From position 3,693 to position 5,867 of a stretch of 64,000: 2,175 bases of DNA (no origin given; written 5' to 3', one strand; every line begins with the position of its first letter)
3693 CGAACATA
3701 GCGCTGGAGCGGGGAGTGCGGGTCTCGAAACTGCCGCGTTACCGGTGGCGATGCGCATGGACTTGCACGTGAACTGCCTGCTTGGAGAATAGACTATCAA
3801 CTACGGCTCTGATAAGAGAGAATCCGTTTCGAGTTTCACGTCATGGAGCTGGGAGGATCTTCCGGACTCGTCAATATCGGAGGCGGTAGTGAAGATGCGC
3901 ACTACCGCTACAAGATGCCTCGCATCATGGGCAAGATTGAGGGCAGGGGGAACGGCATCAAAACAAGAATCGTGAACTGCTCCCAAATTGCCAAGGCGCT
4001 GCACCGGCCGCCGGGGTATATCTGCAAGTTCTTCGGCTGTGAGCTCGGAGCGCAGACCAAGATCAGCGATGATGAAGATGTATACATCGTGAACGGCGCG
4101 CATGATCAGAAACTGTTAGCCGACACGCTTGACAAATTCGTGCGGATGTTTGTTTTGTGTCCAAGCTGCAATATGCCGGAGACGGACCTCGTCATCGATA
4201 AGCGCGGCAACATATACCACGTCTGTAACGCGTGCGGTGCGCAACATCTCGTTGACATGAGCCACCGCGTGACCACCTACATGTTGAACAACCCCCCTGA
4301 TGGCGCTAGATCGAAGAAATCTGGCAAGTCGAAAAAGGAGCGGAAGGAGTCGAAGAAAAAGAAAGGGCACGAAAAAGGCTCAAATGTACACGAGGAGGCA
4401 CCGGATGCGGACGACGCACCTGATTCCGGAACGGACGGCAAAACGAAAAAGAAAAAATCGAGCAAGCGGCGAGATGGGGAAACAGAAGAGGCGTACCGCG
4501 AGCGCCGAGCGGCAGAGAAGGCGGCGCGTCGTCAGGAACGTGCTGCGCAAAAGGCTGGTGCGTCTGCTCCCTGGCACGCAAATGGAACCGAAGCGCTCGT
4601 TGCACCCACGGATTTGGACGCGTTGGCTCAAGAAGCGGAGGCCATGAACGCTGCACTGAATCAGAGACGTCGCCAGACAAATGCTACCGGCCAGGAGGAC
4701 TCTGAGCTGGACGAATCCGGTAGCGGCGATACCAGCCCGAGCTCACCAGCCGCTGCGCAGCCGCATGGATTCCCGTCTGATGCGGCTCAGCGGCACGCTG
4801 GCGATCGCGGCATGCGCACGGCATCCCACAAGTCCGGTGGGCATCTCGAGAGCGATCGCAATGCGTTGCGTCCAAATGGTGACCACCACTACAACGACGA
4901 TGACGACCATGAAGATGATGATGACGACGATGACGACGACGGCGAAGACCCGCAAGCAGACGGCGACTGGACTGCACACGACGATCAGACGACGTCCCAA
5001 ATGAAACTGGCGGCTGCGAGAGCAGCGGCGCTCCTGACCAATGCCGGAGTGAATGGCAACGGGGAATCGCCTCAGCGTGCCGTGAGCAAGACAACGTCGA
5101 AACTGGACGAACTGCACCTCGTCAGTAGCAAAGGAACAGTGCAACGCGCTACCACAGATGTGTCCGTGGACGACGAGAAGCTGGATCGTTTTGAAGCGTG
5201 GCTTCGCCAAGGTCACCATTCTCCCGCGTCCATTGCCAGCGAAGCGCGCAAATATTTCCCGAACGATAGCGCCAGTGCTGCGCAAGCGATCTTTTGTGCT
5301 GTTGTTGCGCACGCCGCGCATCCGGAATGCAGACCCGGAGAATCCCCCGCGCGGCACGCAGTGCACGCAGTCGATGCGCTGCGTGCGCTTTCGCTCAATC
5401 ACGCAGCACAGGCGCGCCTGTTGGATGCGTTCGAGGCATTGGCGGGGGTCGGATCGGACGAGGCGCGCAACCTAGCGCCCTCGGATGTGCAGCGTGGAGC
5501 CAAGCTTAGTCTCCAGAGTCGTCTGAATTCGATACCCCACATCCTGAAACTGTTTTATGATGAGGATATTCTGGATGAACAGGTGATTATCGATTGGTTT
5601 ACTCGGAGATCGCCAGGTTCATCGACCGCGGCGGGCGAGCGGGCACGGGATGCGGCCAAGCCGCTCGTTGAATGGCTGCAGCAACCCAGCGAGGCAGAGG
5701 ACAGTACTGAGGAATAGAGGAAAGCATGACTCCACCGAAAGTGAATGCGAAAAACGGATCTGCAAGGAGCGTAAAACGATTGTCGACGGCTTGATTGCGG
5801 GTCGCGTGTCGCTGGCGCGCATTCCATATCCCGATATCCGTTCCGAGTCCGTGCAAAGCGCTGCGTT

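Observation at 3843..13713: Four translation-initiation-factor genes in a row (eIF5 - eIF3L - eIF3A - eIF2beta)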

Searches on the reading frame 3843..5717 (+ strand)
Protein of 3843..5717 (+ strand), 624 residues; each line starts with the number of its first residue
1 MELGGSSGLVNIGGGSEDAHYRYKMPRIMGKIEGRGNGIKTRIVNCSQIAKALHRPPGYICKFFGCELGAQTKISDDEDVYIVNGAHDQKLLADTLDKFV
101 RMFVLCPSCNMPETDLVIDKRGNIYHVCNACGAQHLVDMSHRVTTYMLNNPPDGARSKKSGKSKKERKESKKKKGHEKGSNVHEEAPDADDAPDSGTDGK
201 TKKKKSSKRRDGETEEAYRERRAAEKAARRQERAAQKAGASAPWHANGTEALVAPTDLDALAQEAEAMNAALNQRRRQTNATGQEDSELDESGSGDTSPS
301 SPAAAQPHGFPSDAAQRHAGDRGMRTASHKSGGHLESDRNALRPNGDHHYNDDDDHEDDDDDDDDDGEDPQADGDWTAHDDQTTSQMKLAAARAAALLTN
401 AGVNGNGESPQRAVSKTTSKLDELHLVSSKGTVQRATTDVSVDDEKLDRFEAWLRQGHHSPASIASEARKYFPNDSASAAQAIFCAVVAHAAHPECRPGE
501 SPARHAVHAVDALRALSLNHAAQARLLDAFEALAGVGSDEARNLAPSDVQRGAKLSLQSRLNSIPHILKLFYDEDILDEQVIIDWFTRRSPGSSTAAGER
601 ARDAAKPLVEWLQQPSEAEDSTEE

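Call 3: search_protein_families(library=pfam, proteins=[window:3843-5717:+])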
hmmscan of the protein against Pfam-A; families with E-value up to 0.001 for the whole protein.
window:3843-5717:+ (624 aa): 2 families
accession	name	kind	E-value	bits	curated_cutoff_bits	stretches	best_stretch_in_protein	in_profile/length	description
PF01873.23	eIF-5_eIF-2B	-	5.2e-34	117.1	27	1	17-134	5-117/117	Domain found in IF2B/IF5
PF02020.24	W2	-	2.3e-15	56.9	30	1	524-621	3-78/79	eIF4-gamma/eIF5/eIF2-epsilon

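Call 66: search_solved_structures(query=window:3843-5717:+, max_evalue=0.00001)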
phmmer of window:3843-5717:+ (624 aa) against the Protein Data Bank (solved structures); distinct sequences matched with E-value up to 0.00001: 20.
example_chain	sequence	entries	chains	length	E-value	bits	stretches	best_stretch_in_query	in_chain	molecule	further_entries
8pj2_z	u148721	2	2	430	2.7e-61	211.6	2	10-221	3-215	Eukaryotic translation initiation factor 5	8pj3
8oz0_H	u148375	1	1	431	2.7e-61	211.6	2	10-221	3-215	Eukaryotic translation initiation factor 5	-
9h6y_o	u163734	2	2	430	4.8e-61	210.8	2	10-221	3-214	Eukaryotic translation initiation factor 5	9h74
6fyx_m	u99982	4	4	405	3.7e-53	184.7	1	10-223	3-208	Eukaryotic translation initiation factor 5 | TIF5 isoform 1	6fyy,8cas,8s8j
6zu9_m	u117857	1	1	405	4.7e-52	181.1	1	10-201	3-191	Eukaryotic translation initiation factor 5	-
2g2k_A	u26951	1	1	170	7.6e-51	177.1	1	10-178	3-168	Eukaryotic translation initiation factor 5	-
2e9h_A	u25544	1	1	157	6.8e-49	170.6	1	4-154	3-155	Eukaryotic translation initiation factor 5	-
7ase_Y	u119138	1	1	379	5.8e-31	111.4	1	17-175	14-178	Eukaryotic translation initiation factor 5, putative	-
2d74_B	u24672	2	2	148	3e-11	46.3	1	22-138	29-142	Translation initiation factor 2 beta subunit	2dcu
1nee_A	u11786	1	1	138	3.7e-10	42.7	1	22-134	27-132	Probable translation initiation factor 2 beta subunit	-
28zu_F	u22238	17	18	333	3e-09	39.7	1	39-133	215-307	Eukaryotic translation initiation factor 2 subunit 2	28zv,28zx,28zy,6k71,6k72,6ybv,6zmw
6gsm_l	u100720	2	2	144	8.2e-09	38.3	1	37-136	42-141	Eukaryotic translation initiation factor 2 subunit beta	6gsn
3j81_l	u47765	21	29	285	4.1e-08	36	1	37-137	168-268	eIF2 beta | Eukaryotic translation initiation factor 2 subunit beta | SUI3 isoform 1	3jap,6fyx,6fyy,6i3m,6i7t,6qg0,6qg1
8s8k_l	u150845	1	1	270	4.9e-08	35.7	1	37-136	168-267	Eukaryotic translation initiation factor 2 subunit beta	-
6kne_A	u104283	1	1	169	7.6e-08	35.1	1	549-621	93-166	Translation initiation factor eIF5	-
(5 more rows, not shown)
